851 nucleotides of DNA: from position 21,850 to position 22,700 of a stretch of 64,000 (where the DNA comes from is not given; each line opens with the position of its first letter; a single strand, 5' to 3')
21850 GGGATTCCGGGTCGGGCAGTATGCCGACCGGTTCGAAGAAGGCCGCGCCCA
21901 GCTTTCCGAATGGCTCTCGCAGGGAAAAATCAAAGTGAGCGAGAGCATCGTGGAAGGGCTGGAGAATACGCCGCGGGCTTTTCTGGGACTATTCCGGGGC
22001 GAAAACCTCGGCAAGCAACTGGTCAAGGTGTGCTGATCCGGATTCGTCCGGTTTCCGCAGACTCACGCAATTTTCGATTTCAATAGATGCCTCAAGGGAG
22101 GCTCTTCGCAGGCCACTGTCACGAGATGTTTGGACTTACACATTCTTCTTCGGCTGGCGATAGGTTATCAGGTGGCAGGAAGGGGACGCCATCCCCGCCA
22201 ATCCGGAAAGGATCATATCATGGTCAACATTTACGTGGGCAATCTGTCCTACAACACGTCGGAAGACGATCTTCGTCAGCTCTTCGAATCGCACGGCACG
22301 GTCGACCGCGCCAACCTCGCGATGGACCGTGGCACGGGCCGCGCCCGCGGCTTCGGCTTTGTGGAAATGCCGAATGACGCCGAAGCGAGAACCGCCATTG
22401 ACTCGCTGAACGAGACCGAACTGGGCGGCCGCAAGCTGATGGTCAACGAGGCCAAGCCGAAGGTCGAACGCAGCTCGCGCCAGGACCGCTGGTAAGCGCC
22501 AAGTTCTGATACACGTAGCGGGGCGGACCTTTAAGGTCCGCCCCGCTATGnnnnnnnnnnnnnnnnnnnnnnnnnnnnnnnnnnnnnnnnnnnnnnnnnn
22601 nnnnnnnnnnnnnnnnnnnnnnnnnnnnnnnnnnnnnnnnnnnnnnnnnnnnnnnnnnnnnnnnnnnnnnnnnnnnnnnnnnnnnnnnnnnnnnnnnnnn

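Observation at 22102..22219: Conserved about 125-nt 5' leaders shared by the two RRM RNA-binding protein genes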

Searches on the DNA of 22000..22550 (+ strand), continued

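Call 95: search_with_rna_model(model_id=R2, source=L162, max_evalue=1, show_alignments=1)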
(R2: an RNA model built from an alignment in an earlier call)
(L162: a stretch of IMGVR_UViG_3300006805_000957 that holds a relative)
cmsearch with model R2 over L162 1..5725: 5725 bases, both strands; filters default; matches with E-value up to 1: 1.
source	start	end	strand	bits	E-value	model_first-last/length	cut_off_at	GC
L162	5470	5536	+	14.8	0.0036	1-138/138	no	0.55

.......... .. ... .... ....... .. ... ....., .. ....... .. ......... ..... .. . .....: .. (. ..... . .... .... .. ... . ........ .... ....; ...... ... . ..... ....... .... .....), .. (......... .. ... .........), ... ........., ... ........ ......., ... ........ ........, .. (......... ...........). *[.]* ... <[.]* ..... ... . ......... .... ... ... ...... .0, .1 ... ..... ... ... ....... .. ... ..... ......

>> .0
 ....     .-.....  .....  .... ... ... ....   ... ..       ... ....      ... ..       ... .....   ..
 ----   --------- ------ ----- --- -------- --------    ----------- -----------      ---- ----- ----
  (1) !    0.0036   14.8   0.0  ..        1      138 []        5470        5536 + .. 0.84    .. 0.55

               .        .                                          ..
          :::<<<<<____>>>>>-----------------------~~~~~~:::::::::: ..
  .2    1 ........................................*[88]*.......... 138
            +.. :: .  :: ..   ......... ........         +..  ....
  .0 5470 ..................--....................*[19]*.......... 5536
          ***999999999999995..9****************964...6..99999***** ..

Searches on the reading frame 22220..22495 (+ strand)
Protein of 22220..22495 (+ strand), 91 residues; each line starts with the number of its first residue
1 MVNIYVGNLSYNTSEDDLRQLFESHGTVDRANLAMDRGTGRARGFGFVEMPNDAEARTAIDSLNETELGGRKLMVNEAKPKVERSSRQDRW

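Call 15: search_protein_families(library=pfam, proteins=[window:22220-22495:+])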
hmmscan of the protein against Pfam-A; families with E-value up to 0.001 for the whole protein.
window:22220-22495:+ (91 aa): 1 family
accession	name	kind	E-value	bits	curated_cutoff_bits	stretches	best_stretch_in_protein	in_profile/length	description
PF00076.28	RRM_1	-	6.4e-23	80.8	20.7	1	4-73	1-69/70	RNA recognition motif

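Call 16: find_related_loci(query=window:22220-22492:+, collection=genome_contigs, flank=3000)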
Query window:22220-22492:+ (91 aa) in genome_contigs; peptide patterns used: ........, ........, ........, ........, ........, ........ (x = any residue, [..] = any of these).
600 stretches matched a pattern (row limit reached: there are more); 540 encode a relative of the query (tblastn E <= 1e-3); the best 80 are kept; 80 distinct loci.
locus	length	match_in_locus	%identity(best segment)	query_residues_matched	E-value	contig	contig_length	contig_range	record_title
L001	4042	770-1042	68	1-91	4e-40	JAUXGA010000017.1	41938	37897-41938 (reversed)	MAG: bacterium isolate CSMAG_2917 CSMAG_2917_k117_7555150_length_41938_cov_13.9938, whole genome shotgun sequence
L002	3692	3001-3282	60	1-91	1e-35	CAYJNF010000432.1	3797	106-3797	MAG TPA_asm: uncultured Chitinophagales bacterium isolate ERP124720_co1_156 genome assembly, contig: NODE_26471_length_3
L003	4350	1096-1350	65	1-85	2e-35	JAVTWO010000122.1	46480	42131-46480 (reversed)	MAG: Phycisphaerales bacterium isolate labscale reactor_MAG16 NODE_385_length_46480_cov_6.604136, whole genome shotgun s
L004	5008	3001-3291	59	1-91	6e-35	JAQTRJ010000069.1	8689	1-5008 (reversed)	MAG: bacterium isolate STB_160 NODE_22186_length_8689_cov_2.641205_Sandtown_B, whole genome shotgun sequence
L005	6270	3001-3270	63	2-91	3e-35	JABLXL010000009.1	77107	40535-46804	MAG: Actinomycetota bacterium isolate Ch49 contig9, whole genome shotgun sequence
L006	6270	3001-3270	60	2-91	2e-33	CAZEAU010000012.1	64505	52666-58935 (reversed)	MAG TPA_asm: uncultured Actinomycetota bacterium isolate binchicken_co39_260 genome assembly, contig: NODE_970_length_64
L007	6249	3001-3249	64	2-84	8e-33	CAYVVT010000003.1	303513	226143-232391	MAG TPA_asm: uncultured Lentisphaeria bacterium isolate SRP077602_co2_14 genome assembly, contig: NODE_11_length_303513_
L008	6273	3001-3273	56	1-91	1e-32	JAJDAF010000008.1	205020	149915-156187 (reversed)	MAG: candidate division KSB1 bacterium isolate OFTM356 OFTM356_7, whole genome shotgun sequence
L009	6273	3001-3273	54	1-91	2e-32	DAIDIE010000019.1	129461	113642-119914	MAG TPA_asm: Acidobacteria bacterium isolate clean356 k141_719357, whole genome shotgun sequence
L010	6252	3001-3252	63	1-84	3e-32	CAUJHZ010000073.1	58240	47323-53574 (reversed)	MAG: Planctomycetota bacterium isolate KLAP200 genome assembly, contig: KLAP200_218729, whole genome shotgun sequence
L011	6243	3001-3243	60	1-81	6e-32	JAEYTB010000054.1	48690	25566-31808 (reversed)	MAG: Planctomycetota bacterium isolate OH_CBlB_117 k127_407093, whole genome shotgun sequence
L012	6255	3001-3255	59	1-85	5e-32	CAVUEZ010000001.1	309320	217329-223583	MAG: Terriglobia bacterium isolate MFD04944.bin.2.199 genome assembly, contig: contig_15048, whole genome shotgun sequen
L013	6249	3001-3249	61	2-84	1e-31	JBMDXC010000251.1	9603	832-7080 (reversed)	MAG: Candidatus Entotheonellaceae bacterium isolate FBaNitSoil1_14 FBaNitSoil1_contig251, whole genome shotgun sequence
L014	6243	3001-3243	60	1-81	3e-31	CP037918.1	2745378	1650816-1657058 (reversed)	Chromatiaceae bacterium isolate CTD079 chromosome, complete genome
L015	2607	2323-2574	61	1-84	2e-31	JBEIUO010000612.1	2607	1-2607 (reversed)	MAG: Phycisphaeraceae bacterium isolate Sample-111-S82-bin-109 Sample_111_S82-bin_109-k141_435389, whole genome shotgun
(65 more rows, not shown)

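Call 29: find_homologous_proteins(query=window:22220-22492:+, max_evalue=1e-20)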
Query window:22220-22492:+ (91 aa): 3722 proteins with E <= 1e-20 among 8000 candidates; the best 120 are listed.
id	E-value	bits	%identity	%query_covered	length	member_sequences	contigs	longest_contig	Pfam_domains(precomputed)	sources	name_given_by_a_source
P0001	4.9e-53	195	100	100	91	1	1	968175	PF00076.29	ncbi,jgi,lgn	ncbi:MAG TPA: RNA-binding protein [bacterium]|jgi:RNA recognition motif-containing protein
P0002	1.6e-45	171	90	100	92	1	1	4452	PF00076.29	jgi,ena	-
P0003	9.5e-45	168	86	100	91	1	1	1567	PF00076.29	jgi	jgi:cold-inducible RNA-binding protein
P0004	7.3e-44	165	84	100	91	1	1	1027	PF00076.29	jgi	jgi:RNA recognition motif-containing protein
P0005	1.5e-43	164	87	100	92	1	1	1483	PF00076.29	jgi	jgi:RNA recognition motif-containing protein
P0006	2.0e-43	164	84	100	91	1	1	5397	PF00076.29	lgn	-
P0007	2.4e-42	160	81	100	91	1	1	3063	PF00076.29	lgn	-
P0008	7.0e-42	159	82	100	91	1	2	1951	PF00076.29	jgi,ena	-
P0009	2.7e-41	157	81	100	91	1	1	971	PF00076.29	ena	-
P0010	3.2e-41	157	83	100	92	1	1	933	PF00076.29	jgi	jgi:cold-inducible RNA-binding protein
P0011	3.2e-41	157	83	100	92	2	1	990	PF00076.29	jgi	jgi:RNA recognition motif-containing protein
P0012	3.4e-41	157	84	100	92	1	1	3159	PF00076.29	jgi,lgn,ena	-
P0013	6.1e-41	156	85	96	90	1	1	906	PF00076.29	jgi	jgi:RNA recognition motif-containing protein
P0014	1.2e-40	155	80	100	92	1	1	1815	PF00076.29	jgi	jgi:cold-inducible RNA-binding protein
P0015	1.3e-40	155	80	100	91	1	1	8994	PF00076.29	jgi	jgi:RNA recognition motif-containing protein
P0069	3.7e-35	138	69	100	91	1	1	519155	PF00076.29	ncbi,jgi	ncbi:MAG TPA: RNA-binding protein [bacterium]|jgi:RNA recognition motif-containing protein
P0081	1.4e-34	136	69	100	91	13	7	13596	PF00076.29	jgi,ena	jgi:RNA recognition motif-containing protein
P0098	6.4e-34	134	69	100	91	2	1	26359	PF00076.29,PF22976.3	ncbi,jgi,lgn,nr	ncbi:RNA-binding protein [candidate division KSB1 bacterium]|nr:MAG: RNA-binding protein [candidate 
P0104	1.3e-33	133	68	100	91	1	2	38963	PF00076.29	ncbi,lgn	ncbi:MAG: RNA recognition motif domain-containing protein [Calditrichota bacterium]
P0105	1.3e-33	133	69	100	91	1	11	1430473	PF00076.29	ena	-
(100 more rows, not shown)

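Call 30: find_encoding_contigs(protein=window:22220-22492:+, flank=3000, max_places=6)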
Protein window:22220-22492:+ (91 aa): no gene with exactly this product is on record in the collection.

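Call 33: find_encoding_contigs(protein=P0105, flank=1500, max_places=10)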
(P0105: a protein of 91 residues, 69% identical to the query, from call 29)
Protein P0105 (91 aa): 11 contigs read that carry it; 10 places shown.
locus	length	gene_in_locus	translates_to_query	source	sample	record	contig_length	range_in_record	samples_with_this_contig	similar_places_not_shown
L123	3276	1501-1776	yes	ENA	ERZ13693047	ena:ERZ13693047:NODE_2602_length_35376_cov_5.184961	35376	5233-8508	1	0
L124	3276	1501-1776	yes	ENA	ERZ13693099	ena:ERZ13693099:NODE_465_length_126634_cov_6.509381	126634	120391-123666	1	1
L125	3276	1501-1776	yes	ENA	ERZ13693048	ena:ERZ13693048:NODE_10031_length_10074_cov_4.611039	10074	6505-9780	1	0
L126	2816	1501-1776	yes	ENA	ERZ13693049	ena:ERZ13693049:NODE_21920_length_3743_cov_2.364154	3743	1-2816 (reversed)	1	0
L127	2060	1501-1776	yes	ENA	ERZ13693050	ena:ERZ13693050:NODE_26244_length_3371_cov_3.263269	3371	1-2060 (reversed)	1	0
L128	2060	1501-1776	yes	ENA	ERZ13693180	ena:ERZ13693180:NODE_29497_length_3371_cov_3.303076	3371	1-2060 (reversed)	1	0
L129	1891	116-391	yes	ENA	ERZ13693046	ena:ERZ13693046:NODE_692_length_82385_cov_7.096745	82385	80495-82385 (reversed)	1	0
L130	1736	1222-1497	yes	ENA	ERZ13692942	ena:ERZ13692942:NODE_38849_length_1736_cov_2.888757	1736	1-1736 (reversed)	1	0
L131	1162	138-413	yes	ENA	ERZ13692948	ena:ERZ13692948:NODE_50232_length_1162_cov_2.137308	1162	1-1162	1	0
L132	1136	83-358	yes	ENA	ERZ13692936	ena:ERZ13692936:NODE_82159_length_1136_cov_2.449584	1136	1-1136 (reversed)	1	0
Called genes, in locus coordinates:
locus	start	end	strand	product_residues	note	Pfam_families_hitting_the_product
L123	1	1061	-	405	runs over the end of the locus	PF00155:Aminotran_1_2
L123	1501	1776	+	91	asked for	PF00076:RRM_1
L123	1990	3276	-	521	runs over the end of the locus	PF18962:Por_Secre_tail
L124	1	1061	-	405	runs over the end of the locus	PF00155:Aminotran_1_2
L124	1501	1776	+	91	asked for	PF00076:RRM_1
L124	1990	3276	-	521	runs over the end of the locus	PF18962:Por_Secre_tail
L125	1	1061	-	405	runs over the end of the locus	PF00155:Aminotran_1_2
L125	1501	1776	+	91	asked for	PF00076:RRM_1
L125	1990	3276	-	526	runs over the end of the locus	?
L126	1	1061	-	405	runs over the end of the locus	PF00155:Aminotran_1_2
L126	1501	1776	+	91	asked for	PF00076:RRM_1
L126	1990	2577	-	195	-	-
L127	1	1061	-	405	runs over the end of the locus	PF00155:Aminotran_1_2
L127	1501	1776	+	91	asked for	PF00076:RRM_1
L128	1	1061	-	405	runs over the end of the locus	PF00155:Aminotran_1_2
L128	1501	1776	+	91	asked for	PF00076:RRM_1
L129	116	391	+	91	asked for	PF00076:RRM_1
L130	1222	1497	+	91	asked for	PF00076:RRM_1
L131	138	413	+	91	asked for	PF00076:RRM_1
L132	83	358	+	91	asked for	PF00076:RRM_1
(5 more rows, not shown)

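Call 34: find_encoding_contigs(protein=P0081, flank=1500, max_places=10)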
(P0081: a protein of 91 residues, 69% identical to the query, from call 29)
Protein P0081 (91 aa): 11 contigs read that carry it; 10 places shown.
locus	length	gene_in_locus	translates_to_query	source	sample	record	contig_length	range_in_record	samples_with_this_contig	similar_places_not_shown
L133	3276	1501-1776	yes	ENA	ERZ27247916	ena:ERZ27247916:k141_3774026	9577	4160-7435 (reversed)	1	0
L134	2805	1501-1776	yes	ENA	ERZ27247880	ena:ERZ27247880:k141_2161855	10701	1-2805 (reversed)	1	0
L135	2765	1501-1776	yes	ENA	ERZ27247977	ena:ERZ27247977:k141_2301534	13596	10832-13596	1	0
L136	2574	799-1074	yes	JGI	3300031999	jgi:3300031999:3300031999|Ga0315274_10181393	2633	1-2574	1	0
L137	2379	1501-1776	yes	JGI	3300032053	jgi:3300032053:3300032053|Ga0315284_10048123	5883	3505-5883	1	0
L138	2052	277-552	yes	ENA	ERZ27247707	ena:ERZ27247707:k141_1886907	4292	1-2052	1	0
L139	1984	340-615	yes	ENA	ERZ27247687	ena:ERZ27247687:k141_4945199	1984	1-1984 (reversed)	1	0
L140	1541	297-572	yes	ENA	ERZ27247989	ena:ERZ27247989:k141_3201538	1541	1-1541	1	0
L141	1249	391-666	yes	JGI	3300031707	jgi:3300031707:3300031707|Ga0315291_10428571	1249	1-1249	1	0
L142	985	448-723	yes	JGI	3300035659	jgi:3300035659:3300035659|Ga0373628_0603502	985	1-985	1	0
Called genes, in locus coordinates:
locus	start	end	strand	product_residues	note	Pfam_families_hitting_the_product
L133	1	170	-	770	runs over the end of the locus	?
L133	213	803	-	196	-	-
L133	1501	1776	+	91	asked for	PF00076:RRM_1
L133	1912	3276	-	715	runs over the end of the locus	PF18962:Por_Secre_tail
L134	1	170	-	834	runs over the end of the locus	PF01839:FG-GAP (faint), PF13517:FG-GAP_3, PF18962:Por_Secre_tail (weak)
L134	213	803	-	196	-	-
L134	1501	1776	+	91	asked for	PF00076:RRM_1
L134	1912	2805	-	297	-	?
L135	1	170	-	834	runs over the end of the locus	PF01839:FG-GAP (faint), PF13517:FG-GAP_3, PF18962:Por_Secre_tail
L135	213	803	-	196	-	-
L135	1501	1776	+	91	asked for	PF00076:RRM_1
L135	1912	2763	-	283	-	?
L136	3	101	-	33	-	?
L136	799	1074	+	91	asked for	PF00076:RRM_1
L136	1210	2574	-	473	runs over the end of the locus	?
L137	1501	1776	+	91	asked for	PF00076:RRM_1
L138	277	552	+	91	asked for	PF00076:RRM_1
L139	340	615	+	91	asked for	PF00076:RRM_1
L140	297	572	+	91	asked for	PF00076:RRM_1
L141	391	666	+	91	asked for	PF00076:RRM_1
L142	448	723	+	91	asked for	PF00076:RRM_1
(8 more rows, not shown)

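Call 35: find_encoding_contigs(protein=P0104, flank=1500, max_places=4)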
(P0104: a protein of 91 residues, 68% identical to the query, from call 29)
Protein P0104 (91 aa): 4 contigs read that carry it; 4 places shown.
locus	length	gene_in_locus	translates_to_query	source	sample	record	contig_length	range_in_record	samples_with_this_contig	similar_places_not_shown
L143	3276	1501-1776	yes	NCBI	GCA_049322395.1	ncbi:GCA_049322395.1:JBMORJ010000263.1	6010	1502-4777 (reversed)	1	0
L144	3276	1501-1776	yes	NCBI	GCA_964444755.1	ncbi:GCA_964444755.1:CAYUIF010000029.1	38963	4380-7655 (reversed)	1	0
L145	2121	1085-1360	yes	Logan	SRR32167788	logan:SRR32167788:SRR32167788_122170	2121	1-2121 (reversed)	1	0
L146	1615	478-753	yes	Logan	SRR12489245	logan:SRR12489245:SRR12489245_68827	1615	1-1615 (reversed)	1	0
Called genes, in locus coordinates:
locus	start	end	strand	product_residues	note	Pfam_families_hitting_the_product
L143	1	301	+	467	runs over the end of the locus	PF18962:Por_Secre_tail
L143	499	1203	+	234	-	PF00149:Metallophos, PF12850:Metallophos_2 (weak)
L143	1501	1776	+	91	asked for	PF00076:RRM_1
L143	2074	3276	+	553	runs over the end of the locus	PF07690:MFS_1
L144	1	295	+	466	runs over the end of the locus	PF18962:Por_Secre_tail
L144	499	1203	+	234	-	PF00149:Metallophos, PF12850:Metallophos_2 (weak)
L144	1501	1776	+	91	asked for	PF00076:RRM_1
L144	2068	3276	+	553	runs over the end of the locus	PF07690:MFS_1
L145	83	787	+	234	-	PF00149:Metallophos, PF12850:Metallophos_2 (weak)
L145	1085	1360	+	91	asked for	PF00076:RRM_1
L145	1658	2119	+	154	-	?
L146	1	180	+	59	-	?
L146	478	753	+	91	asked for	PF00076:RRM_1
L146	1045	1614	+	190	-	?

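Call 39: find_encoding_contigs(protein=P0069, flank=1500, max_places=3)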
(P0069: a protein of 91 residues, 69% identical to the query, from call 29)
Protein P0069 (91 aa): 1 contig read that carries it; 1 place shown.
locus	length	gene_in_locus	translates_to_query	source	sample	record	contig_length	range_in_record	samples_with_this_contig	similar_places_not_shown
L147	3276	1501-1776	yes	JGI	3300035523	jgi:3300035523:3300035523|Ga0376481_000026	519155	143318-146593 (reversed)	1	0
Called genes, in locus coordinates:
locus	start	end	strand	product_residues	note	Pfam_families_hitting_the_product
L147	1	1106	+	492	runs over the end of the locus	PF01209:Ubie_methyltran, PF13489:Methyltransf_23, PF08241:Methyltransf_11, PF08242:Methyltransf_12, PF13649:Methyltransf_25, PF13847:Methyltransf_31, PF00535:Glycos_transf_2 (weak)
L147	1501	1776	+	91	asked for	PF00076:RRM_1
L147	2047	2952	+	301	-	PF00165:HTH_AraC (weak), PF12833:HTH_18, PF06445:GyrI-like, PF14526:Cass2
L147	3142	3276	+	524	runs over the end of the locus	PF18962:Por_Secre_tail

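Call 40: find_encoding_contigs(protein=P0098, flank=1500, max_places=3)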
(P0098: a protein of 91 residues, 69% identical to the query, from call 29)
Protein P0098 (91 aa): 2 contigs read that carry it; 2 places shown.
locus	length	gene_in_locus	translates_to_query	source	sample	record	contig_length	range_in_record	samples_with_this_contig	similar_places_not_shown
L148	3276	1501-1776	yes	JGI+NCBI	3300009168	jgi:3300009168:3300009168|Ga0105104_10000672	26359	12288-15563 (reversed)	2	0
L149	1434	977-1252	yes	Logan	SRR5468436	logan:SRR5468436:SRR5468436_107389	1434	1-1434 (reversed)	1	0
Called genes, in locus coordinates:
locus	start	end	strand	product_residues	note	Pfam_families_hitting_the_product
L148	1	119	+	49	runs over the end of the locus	-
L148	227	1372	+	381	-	PF00478:IMPDH (faint), PF03060:NMO, PF01180:DHO_dh (weak)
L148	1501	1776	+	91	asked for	PF22976:RRM_10 (weak), PF00076:RRM_1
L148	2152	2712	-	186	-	-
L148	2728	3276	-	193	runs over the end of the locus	PF13505:OMP_b-brl (weak)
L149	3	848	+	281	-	?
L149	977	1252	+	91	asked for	PF22976:RRM_10 (weak), PF00076:RRM_1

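Call 62: find_homologous_proteins(query=A5, max_evalue=1e-20)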
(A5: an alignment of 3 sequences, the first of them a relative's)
Query A5 (3 sequences) (97 aa, profile of the alignment): 7925 proteins with E <= 1e-20 among 8000 candidates; the best 120 are listed.
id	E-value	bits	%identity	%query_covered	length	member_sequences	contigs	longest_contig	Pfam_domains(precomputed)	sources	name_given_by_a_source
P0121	3.7e-50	186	100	100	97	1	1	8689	PF00076.29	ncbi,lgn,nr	ncbi:MAG: RNA-binding protein [bacterium]|nr:RNA-binding protein [bacterium]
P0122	2.4e-49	183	95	100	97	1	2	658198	PF00076.29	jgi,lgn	-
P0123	1.2e-48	181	57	97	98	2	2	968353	PF00076.29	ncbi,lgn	-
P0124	1.7e-48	180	67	100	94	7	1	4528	PF00076.29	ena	-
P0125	1.3e-47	178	59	97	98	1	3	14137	PF00076.29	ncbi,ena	-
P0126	1.4e-46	174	71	85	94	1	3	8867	PF00076.29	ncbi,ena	-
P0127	1.7e-46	174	70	78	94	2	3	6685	PF00076.29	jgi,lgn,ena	jgi:RNA recognition motif-containing protein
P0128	3.3e-46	173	91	85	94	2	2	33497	PF00076.29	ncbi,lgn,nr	ncbi:RNA-binding protein [bacterium]|nr:RNA-binding protein [bacterium] MBU1982995.1 RNA-binding pro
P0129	1.7e-45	171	63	100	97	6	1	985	PF00076.29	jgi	jgi:RNA recognition motif-containing protein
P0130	2.6e-45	170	57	96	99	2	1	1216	PF00076.29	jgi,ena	-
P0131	4.3e-45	170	57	98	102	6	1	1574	PF00076.29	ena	-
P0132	3.0e-43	164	74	90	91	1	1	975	PF00076.29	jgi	jgi:RNA recognition motif-containing protein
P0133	3.5e-43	163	77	90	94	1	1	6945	PF00076.29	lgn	-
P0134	3.7e-43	163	72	100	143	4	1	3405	PF00076.29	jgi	jgi:RNA recognition motif-containing protein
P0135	6.5e-43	163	75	96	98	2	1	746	PF00076.29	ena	-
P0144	2.2e-42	161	77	86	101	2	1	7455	PF00076.29,PF22976.3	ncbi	ncbi:MAG: RNA recognition motif domain-containing protein [Calditrichota bacterium]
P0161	3.2e-41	157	64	89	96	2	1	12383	PF00076.29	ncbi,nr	ncbi:RNA-binding protein [candidate division KSB1 bacterium]|nr:MAG: RNA-binding protein [candidate 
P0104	3.6e-38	147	71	90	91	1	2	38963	PF00076.29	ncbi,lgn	ncbi:MAG: RNA recognition motif domain-containing protein [Calditrichota bacterium]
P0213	1.7e-36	142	52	99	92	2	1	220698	PF00076.29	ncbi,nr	ncbi:RNA-binding protein [candidate division KSB1 bacterium]|nr:RNA-binding protein [candidate divis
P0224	2.5e-35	138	64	90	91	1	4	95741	PF00076.29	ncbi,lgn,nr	ncbi:RNA-binding protein [candidate division KSB1 bacterium]|nr:RNA-binding protein [candidate divis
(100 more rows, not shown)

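Call 63: find_encoding_contigs(protein=P0213, flank=600, max_places=4)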
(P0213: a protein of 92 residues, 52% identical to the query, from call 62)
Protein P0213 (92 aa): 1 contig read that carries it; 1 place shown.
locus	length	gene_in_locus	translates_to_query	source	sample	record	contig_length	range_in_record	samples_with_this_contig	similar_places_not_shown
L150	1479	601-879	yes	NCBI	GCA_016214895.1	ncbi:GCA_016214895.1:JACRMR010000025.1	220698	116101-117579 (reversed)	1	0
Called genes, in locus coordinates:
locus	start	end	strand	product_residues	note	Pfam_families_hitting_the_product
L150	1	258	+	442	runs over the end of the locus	PF09113:N-glycanase_C, PF18962:Por_Secre_tail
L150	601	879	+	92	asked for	PF00076:RRM_1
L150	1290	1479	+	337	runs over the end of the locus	PF18962:Por_Secre_tail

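Call 64: find_encoding_contigs(protein=P0224, flank=600, max_places=4)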
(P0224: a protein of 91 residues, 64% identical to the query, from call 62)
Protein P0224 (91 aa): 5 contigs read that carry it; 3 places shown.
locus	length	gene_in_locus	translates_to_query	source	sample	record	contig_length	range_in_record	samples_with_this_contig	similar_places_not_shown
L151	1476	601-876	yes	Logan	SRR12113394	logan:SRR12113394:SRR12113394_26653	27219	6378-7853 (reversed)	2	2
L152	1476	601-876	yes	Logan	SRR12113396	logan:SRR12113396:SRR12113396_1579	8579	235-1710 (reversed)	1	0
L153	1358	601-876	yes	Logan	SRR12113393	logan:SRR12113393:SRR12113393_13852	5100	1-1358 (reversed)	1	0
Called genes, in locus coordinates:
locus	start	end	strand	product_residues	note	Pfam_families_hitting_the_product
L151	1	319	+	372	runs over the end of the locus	PF04055:Radical_SAM, PF13186:SPASM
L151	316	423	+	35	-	-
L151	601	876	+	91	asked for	PF00076:RRM_1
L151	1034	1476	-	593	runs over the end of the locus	-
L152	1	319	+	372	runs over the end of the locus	PF04055:Radical_SAM, PF13186:SPASM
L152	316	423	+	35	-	-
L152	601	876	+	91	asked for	PF00076:RRM_1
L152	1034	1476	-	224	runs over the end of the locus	?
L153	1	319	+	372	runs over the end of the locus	PF04055:Radical_SAM, PF13186:SPASM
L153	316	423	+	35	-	-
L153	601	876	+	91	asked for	PF00076:RRM_1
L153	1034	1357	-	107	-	?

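Call 65: find_encoding_contigs(protein=P0161, flank=600, max_places=4)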
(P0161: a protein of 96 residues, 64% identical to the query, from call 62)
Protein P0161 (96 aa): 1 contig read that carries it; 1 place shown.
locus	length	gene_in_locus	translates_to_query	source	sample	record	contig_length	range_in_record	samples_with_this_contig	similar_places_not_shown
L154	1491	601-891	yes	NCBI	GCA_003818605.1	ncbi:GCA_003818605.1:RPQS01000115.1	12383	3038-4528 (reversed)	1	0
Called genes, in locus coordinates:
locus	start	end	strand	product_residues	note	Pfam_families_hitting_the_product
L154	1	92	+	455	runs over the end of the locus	PF07690:MFS_1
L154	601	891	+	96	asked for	PF00076:RRM_1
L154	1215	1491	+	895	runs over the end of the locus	PF18962:Por_Secre_tail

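Call 66: find_encoding_contigs(protein=P0125, flank=600, max_places=4)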
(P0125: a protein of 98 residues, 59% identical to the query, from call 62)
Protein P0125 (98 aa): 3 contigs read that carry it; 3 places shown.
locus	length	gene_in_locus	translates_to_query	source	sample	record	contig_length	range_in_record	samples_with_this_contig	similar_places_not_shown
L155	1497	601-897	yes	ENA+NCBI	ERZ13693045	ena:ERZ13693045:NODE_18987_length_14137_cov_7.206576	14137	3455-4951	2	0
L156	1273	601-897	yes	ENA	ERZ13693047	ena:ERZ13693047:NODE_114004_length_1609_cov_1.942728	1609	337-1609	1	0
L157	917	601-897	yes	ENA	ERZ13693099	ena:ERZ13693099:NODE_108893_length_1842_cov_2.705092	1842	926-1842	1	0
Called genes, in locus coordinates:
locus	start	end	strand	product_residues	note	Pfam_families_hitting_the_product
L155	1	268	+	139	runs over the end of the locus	PF07963:N_methyl (weak)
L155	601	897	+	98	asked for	PF00076:RRM_1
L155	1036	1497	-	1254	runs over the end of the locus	PF13229:Beta_helix, PF18962:Por_Secre_tail, PF13860:FlgD_ig (weak)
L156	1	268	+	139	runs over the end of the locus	PF07963:N_methyl (weak)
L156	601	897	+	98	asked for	PF00076:RRM_1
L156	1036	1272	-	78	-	?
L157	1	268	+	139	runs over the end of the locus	PF07963:N_methyl (weak)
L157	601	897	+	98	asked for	PF00076:RRM_1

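Call 67: find_encoding_contigs(protein=P0126, flank=600, max_places=4)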
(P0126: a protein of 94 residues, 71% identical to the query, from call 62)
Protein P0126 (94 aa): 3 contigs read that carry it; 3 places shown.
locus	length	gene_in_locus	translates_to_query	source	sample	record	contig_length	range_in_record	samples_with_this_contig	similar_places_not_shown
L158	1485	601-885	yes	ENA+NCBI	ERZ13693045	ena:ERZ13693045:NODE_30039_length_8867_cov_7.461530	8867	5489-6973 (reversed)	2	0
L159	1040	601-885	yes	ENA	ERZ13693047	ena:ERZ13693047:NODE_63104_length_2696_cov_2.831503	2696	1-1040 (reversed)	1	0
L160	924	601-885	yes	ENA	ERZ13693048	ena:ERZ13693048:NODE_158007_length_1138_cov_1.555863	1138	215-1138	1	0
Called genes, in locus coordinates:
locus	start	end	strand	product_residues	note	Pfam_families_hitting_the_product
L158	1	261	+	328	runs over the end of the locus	PF18962:Por_Secre_tail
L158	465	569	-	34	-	-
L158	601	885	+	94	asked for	PF00076:RRM_1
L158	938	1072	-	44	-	-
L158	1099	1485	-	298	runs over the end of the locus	PF00892:EamA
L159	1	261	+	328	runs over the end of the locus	PF18962:Por_Secre_tail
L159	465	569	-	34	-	-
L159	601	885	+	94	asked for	PF00076:RRM_1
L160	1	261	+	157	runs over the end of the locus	?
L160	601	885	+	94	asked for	PF00076:RRM_1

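Call 68: find_encoding_contigs(protein=P0144, flank=600, max_places=4)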
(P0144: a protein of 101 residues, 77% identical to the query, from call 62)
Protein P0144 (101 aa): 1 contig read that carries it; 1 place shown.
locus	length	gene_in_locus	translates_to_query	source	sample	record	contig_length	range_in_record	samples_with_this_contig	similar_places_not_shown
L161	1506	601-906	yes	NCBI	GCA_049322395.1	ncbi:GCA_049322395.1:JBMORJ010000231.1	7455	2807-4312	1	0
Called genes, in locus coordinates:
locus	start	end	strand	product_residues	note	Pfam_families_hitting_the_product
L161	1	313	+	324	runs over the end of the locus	PF18962:Por_Secre_tail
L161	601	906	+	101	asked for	PF00076:RRM_1, PF22976:RRM_10 (weak)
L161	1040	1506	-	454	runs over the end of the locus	PF00791:ZU5 (weak)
